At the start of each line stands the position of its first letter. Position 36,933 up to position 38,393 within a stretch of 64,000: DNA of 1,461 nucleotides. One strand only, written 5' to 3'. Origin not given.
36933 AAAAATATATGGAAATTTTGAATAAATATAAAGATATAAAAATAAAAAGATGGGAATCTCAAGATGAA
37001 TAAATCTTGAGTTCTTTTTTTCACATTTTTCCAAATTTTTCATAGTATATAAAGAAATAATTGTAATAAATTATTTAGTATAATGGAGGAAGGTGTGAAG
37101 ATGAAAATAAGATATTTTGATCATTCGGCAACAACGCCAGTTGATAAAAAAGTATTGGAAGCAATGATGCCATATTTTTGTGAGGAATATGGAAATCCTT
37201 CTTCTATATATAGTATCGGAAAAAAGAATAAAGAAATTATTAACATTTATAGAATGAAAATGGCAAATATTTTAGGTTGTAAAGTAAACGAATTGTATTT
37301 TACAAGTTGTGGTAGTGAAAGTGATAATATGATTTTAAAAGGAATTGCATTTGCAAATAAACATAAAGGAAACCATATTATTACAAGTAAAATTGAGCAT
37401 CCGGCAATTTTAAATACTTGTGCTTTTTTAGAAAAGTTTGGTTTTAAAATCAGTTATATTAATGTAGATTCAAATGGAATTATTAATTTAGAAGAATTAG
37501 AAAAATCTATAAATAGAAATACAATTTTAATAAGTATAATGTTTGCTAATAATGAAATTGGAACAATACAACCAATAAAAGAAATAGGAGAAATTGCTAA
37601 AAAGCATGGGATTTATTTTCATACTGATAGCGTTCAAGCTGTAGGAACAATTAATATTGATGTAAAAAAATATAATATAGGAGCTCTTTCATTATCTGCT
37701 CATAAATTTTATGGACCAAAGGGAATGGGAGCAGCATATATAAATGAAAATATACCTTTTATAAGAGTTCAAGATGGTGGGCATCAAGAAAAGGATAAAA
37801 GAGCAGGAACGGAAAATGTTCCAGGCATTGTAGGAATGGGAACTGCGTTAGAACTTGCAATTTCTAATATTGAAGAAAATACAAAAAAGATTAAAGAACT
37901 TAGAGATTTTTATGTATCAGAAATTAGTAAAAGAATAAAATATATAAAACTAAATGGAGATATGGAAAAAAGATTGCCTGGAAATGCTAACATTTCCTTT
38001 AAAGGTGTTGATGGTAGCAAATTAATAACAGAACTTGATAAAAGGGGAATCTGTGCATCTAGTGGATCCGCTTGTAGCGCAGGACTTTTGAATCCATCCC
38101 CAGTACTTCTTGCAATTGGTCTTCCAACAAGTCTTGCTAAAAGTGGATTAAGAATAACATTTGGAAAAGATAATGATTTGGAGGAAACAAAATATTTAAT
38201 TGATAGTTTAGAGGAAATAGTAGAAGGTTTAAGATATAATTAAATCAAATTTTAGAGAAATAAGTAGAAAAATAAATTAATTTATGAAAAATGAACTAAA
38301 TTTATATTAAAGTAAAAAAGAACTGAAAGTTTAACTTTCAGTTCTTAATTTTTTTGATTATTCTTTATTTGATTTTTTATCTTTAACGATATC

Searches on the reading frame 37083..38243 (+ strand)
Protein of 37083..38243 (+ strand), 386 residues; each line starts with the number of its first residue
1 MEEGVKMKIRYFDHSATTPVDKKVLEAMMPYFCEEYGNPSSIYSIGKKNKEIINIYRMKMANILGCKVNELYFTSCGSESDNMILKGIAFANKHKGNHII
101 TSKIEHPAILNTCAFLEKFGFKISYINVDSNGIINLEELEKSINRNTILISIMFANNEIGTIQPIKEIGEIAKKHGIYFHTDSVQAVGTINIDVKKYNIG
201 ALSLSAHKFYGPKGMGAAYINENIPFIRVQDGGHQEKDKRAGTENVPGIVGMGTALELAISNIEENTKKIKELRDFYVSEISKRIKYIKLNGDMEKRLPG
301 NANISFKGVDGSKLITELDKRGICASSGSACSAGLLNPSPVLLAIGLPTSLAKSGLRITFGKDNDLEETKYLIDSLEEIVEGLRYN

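Call 38: search_protein_families(library=ncbifam, proteins=[window:37083-38243:+], max_evalue=1e-10)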
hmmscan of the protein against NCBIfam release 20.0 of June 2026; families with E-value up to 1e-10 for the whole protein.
window:37083-38243:+ (386 aa): 15 families
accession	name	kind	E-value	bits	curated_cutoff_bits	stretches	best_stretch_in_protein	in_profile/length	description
TIGR03402.1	FeS_nifS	equivalog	1.1e-151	505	530.75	1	11-384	2-374/379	cysteine desulfurase NifS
TIGR02006.1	IscS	equivalog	2.5e-115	385.7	643.2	1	11-384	6-379/402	IscS subfamily cysteine desulfurase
NF010611.0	PRK14012.1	equivalog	5.4e-115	384.6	548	1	11-384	8-383/406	IscS subfamily cysteine desulfurase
TIGR03235.1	DNA_S_dndA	equivalog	5.3e-108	361.5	480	1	11-359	1-352/353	cysteine desulfurase DndA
TIGR03403.1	nifS_epsilon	equivalog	3.3e-103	345.5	587.7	1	11-384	2-377/382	NifS family cysteine desulfurase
NF002806.0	PRK02948.1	subfamily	1.3e-101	340.4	304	1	11-381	3-373/381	IscS subfamily cysteine desulfurase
TIGR01979.1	sufS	subfamily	4.4e-46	157.5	475.1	1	7-223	17-236/403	SufS family cysteine desulfurase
TIGR01977.1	am_tr_V_EF2568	hypoth_equivalog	2.3e-44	151.9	377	1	11-379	2-376/376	cysteine desulfurase family protein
NF041166.1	f2_encap_cargo1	exception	5.2e-33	115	800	1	10-336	247-591/623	family 2A encapsulin nanocompartment cargo protein cysteine desulfurase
NF006791.0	PRK09295.1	equivalog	5.8e-29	101.4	661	1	9-224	24-242/406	cysteine desulfurase SufS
NF040779.1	Sec_lyase_SclA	exception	4.2e-28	98.3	525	1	11-379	2-376/378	selenocysteine lyase SclA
NF008126.0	PRK10874.1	equivalog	1.9e-24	86.6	607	1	7-380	18-396/401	cysteine desulfurase CsdA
TIGR03392.1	FeS_syn_CsdA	equivalog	2.1e-23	83.1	493.6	1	8-379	16-392/398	cysteine desulfurase CsdA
TIGR01976.1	am_tr_V_VC1184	hypoth_equivalog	9.9e-20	71.2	352.35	1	9-223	19-234/401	cysteine desulfurase-like protein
TIGR03812.1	tyr_de_CO2_Arch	equivalog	7.4e-12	44.8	299.4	1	26-192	38-198/375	tyrosine decarboxylase MfnA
